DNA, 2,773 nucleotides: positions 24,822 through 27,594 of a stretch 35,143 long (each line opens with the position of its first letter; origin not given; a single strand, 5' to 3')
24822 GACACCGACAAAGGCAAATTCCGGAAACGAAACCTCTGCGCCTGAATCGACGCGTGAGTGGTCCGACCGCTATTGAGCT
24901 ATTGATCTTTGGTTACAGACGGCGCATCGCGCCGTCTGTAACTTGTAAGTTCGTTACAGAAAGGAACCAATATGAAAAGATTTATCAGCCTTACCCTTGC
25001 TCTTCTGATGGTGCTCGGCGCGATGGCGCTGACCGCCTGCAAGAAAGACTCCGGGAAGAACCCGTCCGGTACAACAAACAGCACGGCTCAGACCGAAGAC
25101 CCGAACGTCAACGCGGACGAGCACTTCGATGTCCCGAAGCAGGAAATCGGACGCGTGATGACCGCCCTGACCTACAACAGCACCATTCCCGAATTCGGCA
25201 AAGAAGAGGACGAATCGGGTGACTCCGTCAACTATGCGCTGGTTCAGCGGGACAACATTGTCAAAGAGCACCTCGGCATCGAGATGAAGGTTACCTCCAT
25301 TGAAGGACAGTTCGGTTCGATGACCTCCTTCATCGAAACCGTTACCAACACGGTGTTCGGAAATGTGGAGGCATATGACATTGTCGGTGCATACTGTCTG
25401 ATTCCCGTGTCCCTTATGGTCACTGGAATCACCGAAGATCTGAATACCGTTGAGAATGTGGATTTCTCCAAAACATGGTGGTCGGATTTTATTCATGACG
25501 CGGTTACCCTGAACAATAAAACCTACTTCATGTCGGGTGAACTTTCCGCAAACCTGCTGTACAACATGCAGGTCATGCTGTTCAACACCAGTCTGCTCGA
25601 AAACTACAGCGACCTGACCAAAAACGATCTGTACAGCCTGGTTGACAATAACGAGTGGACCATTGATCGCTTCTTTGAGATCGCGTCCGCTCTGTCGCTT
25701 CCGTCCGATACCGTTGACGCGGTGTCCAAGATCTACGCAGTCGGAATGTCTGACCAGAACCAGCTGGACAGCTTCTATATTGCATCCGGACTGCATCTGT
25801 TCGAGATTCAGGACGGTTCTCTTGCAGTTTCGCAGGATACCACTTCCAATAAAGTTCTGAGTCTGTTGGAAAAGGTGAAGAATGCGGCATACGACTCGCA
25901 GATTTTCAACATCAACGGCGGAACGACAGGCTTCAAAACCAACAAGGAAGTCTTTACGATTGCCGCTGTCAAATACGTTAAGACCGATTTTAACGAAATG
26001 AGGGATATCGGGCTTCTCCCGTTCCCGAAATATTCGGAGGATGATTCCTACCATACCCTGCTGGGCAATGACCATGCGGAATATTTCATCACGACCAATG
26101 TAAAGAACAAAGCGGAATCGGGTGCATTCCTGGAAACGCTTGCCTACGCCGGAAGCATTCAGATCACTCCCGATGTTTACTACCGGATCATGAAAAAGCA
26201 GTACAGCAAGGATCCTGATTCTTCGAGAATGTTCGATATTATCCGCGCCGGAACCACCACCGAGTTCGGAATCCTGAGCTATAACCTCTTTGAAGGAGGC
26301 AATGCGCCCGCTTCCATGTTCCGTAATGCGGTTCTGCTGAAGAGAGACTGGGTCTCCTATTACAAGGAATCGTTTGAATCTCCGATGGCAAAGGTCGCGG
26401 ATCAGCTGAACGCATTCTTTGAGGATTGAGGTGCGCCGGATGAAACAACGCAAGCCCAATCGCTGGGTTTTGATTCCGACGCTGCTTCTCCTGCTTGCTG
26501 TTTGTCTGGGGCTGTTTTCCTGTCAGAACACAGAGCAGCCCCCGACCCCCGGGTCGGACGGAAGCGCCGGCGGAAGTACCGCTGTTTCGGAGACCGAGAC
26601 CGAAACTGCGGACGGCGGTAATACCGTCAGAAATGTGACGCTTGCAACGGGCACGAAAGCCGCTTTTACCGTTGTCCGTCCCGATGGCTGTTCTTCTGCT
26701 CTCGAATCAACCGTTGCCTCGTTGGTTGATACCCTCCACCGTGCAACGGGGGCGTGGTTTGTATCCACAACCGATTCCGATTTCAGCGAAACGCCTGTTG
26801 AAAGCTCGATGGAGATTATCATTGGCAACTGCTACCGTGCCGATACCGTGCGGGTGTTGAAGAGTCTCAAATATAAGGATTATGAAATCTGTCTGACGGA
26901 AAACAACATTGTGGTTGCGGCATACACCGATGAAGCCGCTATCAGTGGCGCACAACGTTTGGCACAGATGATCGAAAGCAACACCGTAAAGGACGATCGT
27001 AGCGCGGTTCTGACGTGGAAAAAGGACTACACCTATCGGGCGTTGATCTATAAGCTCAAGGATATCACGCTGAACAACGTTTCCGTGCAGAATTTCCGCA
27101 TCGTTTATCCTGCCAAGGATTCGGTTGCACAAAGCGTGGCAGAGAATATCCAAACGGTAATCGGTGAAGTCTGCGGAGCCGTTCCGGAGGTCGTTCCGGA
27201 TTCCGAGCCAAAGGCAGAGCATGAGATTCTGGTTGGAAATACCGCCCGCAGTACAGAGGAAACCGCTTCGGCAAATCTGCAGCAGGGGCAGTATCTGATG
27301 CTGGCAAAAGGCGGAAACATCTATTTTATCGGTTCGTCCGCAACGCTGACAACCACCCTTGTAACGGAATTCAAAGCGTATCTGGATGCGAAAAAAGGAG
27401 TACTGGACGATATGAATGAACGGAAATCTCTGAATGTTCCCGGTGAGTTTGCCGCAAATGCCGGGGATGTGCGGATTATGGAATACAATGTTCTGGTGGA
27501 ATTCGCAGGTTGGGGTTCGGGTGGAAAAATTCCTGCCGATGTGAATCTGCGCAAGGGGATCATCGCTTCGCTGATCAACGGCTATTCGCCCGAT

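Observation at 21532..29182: AraC-adjacent seven-gene cluster of cell-surface proteins with no transporter: an uncharacterised extracellular capture/processing system?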

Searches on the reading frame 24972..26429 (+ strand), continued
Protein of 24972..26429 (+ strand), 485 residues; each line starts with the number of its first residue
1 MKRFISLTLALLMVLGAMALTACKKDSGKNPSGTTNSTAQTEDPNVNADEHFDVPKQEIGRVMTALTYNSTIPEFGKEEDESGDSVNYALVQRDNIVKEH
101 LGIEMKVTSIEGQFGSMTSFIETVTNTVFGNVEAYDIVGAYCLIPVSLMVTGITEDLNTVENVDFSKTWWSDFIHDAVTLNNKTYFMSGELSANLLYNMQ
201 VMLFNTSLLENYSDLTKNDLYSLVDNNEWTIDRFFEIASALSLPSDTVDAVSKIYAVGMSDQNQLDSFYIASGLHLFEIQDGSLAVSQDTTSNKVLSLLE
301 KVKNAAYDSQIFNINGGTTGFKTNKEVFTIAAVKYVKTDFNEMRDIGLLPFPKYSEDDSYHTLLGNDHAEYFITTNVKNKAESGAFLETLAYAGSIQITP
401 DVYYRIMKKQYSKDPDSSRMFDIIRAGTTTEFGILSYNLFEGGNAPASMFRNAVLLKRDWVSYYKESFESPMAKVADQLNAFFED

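Call 56: fold_search(model_id=the predicted structure, library=pdb)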
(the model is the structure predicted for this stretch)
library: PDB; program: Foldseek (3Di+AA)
matches with E <= 10: 1059; with E <= 0.001: 803
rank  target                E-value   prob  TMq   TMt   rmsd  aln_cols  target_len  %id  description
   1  7c14_A                2.2e-13  1.00  0.53  0.62   6.2       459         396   12  Crystal structure of a dinucleotide-binding protein (Q274A) of ABC transporter endogenously bound to uridylyl-3'-5'-ph (released 2021-03-10)
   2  7c0v_B                6.4e-13  1.00  0.54  0.64   6.2       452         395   12  Crystal structure of a dinucleotide-binding protein (Y224A) of ABC transporter endogenously bound to uridylyl-3'-5'-ph (released 2021-03-10)
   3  7vfq_A                7.1e-13  1.00  0.54  0.65   5.7       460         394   14  Wild type GltA from Bifidobacterium infantis JCM 1222 complexed with lacto-N-tetraose (released 2022-09-14)
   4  2z8d_A                7.5e-13  1.00  0.54  0.64   5.9       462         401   15  The galacto-N-biose-/lacto-N-biose I-binding protein (GL-BP) of the ABC transporter from Bifidobacterium longum in com (released 2008-03-18)
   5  7c19_A                9.9e-13  1.00  0.54  0.64   6.1       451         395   12  Crystal structure of a dinucleotide-binding protein (Y224A/Y246A) of ABC transporter endogenously bound to uridylyl-3' (released 2021-03-10)
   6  7c14_B                1.1e-12  1.00  0.52  0.62   6.1       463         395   13  Crystal structure of a dinucleotide-binding protein (Q274A) of ABC transporter endogenously bound to uridylyl-3'-5'-ph (released 2021-03-10)
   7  5f7v_A                1.2e-12  1.00  0.55  0.67   5.4       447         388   13  ABC substrate-binding protein Lmo0181 from Listeria monocytogenes in complex with cycloalternan (released 2016-09-07)
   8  7c0v_A                1.5e-12  1.00  0.53  0.63   6.2       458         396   12  Crystal structure of a dinucleotide-binding protein (Y224A) of ABC transporter endogenously bound to uridylyl-3'-5'-ph (released 2021-03-10)
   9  7c16_A                1.5e-12  1.00  0.53  0.63   6.0       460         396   13  Crystal structure of a dinucleotide-binding protein (Y224A/Y246A) of ABC transporter endogenously bound to uridylyl-3' (released 2021-03-10)
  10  7c15_B                1.5e-12  1.00  0.53  0.64   6.0       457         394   12  Crystal structure of a dinucleotide-binding protein (Q274A) of ABC transporter endogenously bound to uridylyl-3'-5'-ph (released 2021-03-10)
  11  6dts_A                1.5e-12  1.00  0.52  0.64   6.0       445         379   15  Maltotetraose bound T. maritima MalE2 (released 2018-09-19)
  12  3k01                  1.8e-12  1.00  0.55  0.66   6.3       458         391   14  Crystal structures of the GacH receptor of Streptomyces glaucescens GLA.O in the unliganded form and in complex with aca (released 2010-02-16)
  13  7c0l_A                2.5e-12  1.00  0.55  0.66   5.9       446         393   13  Crystal structure of a dinucleotide-binding protein of ABC transporter endogenously bound to uridylyl-3'-5'-phospho-gu (released 2021-03-10)
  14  7c0z_B                3.0e-12  1.00  0.54  0.65   6.3       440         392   12  Crystal structure of a dinucleotide-binding protein (Y246A) of ABC transporter endogenously bound to uridylyl-3'-5'-ph (released 2021-03-10)
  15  7c0r_A                3.2e-12  1.00  0.55  0.66   6.0       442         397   12  Crystal structure of a dinucleotide-binding protein (F79A) of ABC transporter endogenously bound to uridylyl-3'-5'-pho (released 2021-03-10)
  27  4mfi                  6.1e-12  1.00  0.58  0.69   5.3       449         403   13  Crystal structure of Mycobacterium tuberculosis UgpB (released 2014-07-23)
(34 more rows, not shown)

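Call 59: find_encoding_contigs(protein=P0022, flank=8000, max_places=1)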
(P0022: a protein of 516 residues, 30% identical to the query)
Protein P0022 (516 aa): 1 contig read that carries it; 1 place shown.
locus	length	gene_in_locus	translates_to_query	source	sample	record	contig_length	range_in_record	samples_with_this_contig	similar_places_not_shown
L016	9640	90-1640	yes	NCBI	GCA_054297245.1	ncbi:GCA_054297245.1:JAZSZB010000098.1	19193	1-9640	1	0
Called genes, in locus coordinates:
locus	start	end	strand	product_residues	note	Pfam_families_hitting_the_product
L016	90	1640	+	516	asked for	-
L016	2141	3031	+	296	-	PF02661:Fic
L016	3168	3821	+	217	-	PF01381:HTH_3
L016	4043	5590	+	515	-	-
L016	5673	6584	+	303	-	PF01261:AP_endonuc_2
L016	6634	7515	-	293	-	PF00781:DAGK_cat, PF19279:YegS_C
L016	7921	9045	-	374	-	PF00144:Beta-lactamase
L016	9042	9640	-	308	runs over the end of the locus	PF21948:LplA-B_cat, PF03099:BPL_LplA_LipB (weak), PF10437:Lip_prot_lig_C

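Call 60: find_encoding_contigs(protein=P0025, flank=8000, max_places=1)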
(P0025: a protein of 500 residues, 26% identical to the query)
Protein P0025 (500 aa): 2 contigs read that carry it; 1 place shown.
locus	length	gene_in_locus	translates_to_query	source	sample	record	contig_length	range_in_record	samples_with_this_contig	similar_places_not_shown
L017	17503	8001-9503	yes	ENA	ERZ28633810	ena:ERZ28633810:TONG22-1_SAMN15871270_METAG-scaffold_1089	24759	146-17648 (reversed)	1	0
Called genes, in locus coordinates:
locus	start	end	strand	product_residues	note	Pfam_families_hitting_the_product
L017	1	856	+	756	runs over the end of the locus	-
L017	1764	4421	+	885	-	-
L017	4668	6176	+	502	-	PF01547:SBP_bac_1 (weak), PF13416:SBP_bac_8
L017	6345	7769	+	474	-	-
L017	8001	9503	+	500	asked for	PF01547:SBP_bac_1 (weak), PF13416:SBP_bac_8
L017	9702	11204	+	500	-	PF13416:SBP_bac_8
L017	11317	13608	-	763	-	PF18989:DUF5722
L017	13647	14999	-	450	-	-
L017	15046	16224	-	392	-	PF01168:Ala_racemase_N, PF00842:Ala_racemase_C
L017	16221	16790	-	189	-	-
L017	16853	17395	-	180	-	-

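Call 61: find_encoding_contigs(protein=P0032, flank=8000, max_places=1)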
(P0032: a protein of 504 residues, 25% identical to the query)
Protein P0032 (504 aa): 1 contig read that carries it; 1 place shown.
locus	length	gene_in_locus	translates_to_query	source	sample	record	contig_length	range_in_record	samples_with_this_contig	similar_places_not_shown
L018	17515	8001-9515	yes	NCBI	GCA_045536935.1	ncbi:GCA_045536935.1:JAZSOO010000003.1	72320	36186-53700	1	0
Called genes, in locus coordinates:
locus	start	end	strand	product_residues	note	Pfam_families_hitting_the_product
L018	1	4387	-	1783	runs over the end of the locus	PF00082:Peptidase_S8, PF12733:Cadherin-like (faint)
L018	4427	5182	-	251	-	PF05175:MTS, PF13847:Methyltransf_31 (weak), PF08241:Methyltransf_11 (weak), PF13649:Methyltransf_25 (weak)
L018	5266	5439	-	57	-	PF12797:Fer4_2 (weak), PF13237:Fer4_10, PF00037:Fer4, PF12837:Fer4_6 (weak), PF14697:Fer4_21, PF12838:Fer4_7, PF13187:Fer4_9, PF00037:Fer4, +7 more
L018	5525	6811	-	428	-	PF01053:Cys_Met_Meta_PP, PF00155:Aminotran_1_2 (weak), PF01041:DegT_DnrJ_EryC1, PF01212:Beta_elim_lyase (weak), PF00266:Aminotran_5 (faint)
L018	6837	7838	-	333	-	-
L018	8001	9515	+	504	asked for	PF13416:SBP_bac_8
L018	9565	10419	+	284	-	PF02673:BacA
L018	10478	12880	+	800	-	PF17854:FtsK_alpha, PF01580:FtsK_SpoIIIE, PF01935:DUF87 (weak), PF09397:FtsK_gamma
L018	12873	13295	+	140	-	-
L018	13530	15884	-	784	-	PF02574:S-methyl_trans, PF00809:Pterin_bind, PF02607:B12-binding_2, PF02310:B12-binding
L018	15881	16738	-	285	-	PF02219:MTHFR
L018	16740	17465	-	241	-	PF13489:Methyltransf_23, PF05175:MTS (weak), PF13847:Methyltransf_31, PF08241:Methyltransf_11, PF08242:Methyltransf_12, PF13649:Methyltransf_25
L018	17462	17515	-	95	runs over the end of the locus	PF01371:Trp_repressor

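Call 83: find_encoding_contigs(protein=P0031, flank=8000, max_places=1)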
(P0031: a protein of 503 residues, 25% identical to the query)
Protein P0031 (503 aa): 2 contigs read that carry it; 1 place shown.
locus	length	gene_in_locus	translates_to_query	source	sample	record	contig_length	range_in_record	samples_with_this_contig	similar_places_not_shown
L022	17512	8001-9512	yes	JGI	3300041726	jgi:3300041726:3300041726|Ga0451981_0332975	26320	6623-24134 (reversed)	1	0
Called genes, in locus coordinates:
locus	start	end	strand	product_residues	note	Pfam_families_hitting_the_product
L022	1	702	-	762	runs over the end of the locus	-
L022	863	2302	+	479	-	PF00587:tRNA-synt_2b, PF03129:HGTP_anticodon, PF09180:ProRS-C_1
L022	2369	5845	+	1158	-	PF06439:3keto-disac_hyd, PF03009:GDPD, PF00754:F5_F8_type_C, PF00404:Dockerin_1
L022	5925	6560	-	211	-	PF00072:Response_reg, PF00486:Trans_reg_C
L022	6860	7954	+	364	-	PF01926:MMR_HSR1, PF02421:FeoB_N, PF06071:YchF-GTPase_C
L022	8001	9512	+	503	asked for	-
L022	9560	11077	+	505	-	-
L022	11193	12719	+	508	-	-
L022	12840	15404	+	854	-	PF02638:GHL10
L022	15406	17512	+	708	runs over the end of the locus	PF02638:GHL10, PF00404:Dockerin_1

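Call 84: find_encoding_contigs(protein=P0029, flank=8000, max_places=1)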
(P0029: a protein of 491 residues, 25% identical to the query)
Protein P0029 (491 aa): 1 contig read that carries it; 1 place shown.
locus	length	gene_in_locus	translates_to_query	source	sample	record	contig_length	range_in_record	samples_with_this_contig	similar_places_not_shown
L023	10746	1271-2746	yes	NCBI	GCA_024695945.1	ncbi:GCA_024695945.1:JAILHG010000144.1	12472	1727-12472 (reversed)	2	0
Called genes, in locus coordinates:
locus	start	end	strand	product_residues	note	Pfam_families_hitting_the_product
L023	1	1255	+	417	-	PF01055:Glyco_hydro_31_2nd (weak), PF02065:Melibiase (faint), PF05691:Raffinose_syn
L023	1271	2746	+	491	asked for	-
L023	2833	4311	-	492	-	PF01225:Mur_ligase, PF08245:Mur_ligase_M, PF02875:Mur_ligase_C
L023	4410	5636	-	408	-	-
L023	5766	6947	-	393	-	PF01408:GFO_IDH_MocA, PF21252:Glyco_hydro_109_C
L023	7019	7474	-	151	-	PF13480:Acetyltransf_6, PF13527:Acetyltransf_9 (faint), PF00583:Acetyltransf_1, PF13673:Acetyltransf_10, PF13508:Acetyltransf_7, PF08445:FR47 (faint)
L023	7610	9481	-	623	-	PF13522:GATase_6, PF13537:GATase_7, PF00733:Asn_synthase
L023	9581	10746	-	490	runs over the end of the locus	PF00488:MutS_V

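Call 86: find_related_loci(query=A2, collection=metagenome_contigs, flank=10000)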
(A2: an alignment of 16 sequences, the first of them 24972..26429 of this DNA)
Query A2 (485 aa) in metagenome_contigs; peptide patterns used: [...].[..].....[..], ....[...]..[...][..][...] (x = any residue, [..] = any of these).
117 stretches matched a pattern; 7 encode a relative of the query (tblastn E <= 1e-3); 6 distinct loci.
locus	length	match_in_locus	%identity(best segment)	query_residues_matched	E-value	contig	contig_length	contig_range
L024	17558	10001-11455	92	1-485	0e+0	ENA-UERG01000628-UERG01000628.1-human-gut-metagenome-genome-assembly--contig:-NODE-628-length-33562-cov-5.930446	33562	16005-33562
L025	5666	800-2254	92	1-485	0e+0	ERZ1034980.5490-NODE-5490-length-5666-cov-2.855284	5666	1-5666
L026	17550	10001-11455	92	1-485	0e+0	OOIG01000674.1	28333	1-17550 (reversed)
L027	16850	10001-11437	48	1-479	6e-140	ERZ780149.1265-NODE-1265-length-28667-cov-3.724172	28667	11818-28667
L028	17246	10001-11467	47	1-484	2e-142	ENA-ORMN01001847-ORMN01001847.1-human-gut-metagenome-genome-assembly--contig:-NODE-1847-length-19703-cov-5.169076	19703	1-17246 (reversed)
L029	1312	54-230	53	425-483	4e-11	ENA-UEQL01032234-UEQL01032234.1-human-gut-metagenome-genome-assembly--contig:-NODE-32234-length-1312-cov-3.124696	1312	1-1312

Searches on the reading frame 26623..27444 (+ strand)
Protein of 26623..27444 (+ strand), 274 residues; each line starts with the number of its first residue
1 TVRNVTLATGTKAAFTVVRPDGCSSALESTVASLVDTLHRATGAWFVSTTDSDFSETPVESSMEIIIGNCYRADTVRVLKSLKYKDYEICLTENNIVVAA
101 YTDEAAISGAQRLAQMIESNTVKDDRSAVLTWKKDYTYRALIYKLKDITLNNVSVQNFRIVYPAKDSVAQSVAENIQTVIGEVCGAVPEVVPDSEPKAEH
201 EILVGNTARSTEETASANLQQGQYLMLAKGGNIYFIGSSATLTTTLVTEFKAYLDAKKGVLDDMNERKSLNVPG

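Call 68: search_protein_representatives(protein=window:26623-27444:+)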
Query: 274 residues. Proteins with E-value up to 0.001 (for the whole library): 828; up to 1e-10: 191; up to 1e-30: 15. The best 150 are listed.
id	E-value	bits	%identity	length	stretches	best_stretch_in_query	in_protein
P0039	9.1e-77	274.3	55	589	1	5-270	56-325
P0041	8.8e-74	264.6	50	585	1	3-270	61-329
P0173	1.5e-45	172.1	99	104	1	98-184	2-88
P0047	4.1e-44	167.4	36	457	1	5-270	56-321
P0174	4.8e-39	150.8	35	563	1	2-263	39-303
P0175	6.8e-39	150.3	37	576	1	6-267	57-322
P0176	7.0e-37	143.7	36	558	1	3-261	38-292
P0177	1.3e-35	139.6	35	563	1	4-264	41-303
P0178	2.5e-33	132.1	32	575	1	7-268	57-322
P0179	5.4e-33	131.0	34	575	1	5-264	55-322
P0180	4.5e-31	124.7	34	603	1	2-265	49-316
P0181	4.7e-31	124.6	32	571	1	4-264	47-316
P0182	4.9e-31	124.6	32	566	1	1-270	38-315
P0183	5.7e-31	124.4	35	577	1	5-240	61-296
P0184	6.7e-31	124.2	33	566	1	3-263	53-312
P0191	2.1e-25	106.1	26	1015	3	12-207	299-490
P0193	1.1e-24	103.8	28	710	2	5-211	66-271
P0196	2.9e-22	95.9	31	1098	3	14-263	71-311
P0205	1.5e-18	83.7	27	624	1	12-259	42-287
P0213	1.7e-16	77.0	25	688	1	11-235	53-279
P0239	1.7e-14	70.4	26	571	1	14-238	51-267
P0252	5.6e-14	68.7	28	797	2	12-254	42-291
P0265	1.4e-13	67.4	30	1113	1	11-257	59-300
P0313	6.4e-12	62.0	27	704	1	13-213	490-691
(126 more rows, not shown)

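Call 69: search_protein_families(library=pfam, proteins=[P0174, P0191, P0193, P0196, P0205, P0213, P0252, P0265, P0313, P0239], max_evalue=0.001)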
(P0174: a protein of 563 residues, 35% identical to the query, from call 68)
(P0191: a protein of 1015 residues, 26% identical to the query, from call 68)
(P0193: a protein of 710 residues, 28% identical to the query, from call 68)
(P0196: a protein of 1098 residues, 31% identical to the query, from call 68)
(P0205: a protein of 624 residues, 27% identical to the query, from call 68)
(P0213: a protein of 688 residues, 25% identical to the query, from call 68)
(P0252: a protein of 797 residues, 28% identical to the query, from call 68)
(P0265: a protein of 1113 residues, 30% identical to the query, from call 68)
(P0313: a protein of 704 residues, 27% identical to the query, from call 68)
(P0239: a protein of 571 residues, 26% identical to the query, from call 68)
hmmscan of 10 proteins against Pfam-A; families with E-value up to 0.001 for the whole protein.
P0174 (563 aa): 4 families
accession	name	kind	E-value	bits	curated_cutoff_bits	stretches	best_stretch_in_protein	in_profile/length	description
PF03372.29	Exo_endo_phos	-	2.4e-11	44.2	24.5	1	325-553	1-225/225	Endonuclease/Exonuclease/phosphatase family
PF22669.2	Exo_endo_phos2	-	9.5e-06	25.8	27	0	421-503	109-187/288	Endonuclease/Exonuclease/phosphatase family 2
PF14529.12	Exo_endo_phos_2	-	1.4e-05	25.3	27.4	1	468-557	13-117/117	Endonuclease-reverse transcriptase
PF19580.5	Exo_endo_phos_3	-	0.00048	19.7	27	1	363-505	58-207/311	Endonuclease/Exonuclease/phosphatase family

P0191 (1015 aa): 0 families

P0193 (710 aa): 1 family
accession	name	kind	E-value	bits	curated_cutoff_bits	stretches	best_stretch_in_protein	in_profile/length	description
PF03372.29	Exo_endo_phos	-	3.6e-10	40.4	24.5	1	475-699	1-225/225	Endonuclease/Exonuclease/phosphatase family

P0196 (1098 aa): 1 family
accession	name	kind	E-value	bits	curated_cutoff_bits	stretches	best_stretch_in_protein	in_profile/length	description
PF00766.25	ETF_alpha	-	0.0008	19.8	27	0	598-663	6-70/81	Electron transfer flavoprotein FAD-binding domain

P0205 (624 aa): 0 families

P0213 (688 aa): 1 family
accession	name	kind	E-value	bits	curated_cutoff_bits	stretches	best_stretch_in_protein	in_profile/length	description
PF00149.33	Metallophos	-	1.6e-09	38.9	21.5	1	323-563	6-190/191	Calcineurin-like phosphoesterase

P0252 (797 aa): 1 family
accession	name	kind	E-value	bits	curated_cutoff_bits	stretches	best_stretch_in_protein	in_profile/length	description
PF00722.28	Glyco_hydro_16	-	4.3e-07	30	22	1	642-690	93-141/175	Glycosyl hydrolases family 16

P0265 (1113 aa): 1 family
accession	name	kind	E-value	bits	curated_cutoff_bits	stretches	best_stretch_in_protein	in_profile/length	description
PF03372.29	Exo_endo_phos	-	2.4e-10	41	24.5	1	327-551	1-225/225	Endonuclease/Exonuclease/phosphatase family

P0313 (704 aa): 0 families

P0239 (571 aa): 1 family
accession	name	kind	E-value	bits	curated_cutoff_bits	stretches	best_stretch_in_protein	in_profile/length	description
PF03372.29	Exo_endo_phos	-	1.4e-10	41.7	24.5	1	326-561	17-225/225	Endonuclease/Exonuclease/phosphatase family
